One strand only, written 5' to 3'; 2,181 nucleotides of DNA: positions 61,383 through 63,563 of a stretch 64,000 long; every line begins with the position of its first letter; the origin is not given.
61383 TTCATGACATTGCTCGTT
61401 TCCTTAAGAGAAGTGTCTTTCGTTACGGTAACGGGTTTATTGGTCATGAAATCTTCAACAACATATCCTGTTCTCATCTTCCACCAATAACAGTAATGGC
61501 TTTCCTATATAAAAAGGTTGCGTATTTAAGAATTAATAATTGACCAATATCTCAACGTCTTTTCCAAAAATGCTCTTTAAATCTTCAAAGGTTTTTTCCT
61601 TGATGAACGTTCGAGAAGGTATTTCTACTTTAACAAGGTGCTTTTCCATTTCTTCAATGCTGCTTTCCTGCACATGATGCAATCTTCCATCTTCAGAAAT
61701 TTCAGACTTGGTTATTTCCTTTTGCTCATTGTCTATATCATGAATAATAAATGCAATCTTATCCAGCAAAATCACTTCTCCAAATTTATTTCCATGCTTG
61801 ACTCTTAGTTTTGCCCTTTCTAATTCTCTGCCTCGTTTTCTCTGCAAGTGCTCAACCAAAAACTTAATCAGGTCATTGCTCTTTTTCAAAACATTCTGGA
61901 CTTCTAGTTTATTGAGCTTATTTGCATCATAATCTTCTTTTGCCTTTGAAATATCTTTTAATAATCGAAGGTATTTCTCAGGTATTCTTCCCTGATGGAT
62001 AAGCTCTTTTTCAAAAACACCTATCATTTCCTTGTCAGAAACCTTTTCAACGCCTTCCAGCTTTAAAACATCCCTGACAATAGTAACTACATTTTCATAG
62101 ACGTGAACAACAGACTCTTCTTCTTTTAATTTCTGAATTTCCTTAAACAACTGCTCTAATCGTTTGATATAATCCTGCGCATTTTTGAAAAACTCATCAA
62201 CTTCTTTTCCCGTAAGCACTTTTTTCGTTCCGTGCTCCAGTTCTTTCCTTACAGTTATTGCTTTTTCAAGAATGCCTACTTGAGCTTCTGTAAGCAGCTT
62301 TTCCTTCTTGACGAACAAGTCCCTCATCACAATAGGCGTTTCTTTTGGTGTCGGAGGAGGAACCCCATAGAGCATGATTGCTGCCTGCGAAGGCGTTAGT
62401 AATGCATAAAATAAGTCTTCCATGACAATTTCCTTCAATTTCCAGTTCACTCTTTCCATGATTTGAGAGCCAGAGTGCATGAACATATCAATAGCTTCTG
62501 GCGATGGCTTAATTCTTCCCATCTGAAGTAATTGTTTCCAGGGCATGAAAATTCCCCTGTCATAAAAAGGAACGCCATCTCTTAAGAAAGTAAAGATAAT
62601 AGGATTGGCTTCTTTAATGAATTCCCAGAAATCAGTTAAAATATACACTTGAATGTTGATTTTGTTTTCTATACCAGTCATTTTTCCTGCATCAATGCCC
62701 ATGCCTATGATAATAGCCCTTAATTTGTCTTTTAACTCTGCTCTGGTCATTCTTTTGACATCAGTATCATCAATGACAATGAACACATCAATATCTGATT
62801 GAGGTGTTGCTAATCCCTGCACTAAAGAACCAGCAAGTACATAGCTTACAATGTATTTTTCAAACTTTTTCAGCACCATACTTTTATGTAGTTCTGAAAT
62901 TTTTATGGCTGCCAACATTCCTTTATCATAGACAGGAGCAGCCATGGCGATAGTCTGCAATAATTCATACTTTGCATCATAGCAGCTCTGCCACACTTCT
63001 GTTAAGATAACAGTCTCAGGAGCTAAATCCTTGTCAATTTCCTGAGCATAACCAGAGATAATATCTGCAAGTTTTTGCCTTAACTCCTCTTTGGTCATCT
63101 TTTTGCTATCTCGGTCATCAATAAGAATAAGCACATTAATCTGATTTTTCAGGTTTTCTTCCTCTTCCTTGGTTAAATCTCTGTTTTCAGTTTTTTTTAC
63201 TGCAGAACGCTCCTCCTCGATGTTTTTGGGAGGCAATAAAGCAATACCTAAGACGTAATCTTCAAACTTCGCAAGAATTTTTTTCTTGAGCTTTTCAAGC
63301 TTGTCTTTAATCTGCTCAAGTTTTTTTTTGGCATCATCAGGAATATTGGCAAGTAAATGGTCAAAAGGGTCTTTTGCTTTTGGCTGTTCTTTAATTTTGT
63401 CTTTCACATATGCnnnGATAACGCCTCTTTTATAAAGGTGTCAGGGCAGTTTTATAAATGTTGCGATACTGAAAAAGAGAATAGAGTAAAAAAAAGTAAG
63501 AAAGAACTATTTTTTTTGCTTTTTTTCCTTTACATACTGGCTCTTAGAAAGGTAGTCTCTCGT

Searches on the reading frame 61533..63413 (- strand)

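Call 8: search_protein_families(library=pfam, proteins=[window:61533-63413:-], max_evalue=0.001)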
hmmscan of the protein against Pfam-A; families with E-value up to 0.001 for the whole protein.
window:61533-63413:- (626 aa): 3 families
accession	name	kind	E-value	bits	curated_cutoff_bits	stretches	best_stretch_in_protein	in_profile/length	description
PF01909.29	NTP_transf_2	-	5.8e-07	30.3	21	1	183-230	10-60/93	Nucleotidyltransferase domain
PF18765.7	Polbeta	-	5.5e-05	23.7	26.9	1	185-242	8-66/93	Polymerase beta, Nucleotidyltransferase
PF22600.2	MTPAP-like_central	-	0.00013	22.5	27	1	178-224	31-75/139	Poly(A) RNA polymerase, mitochondrial-like, central palm domain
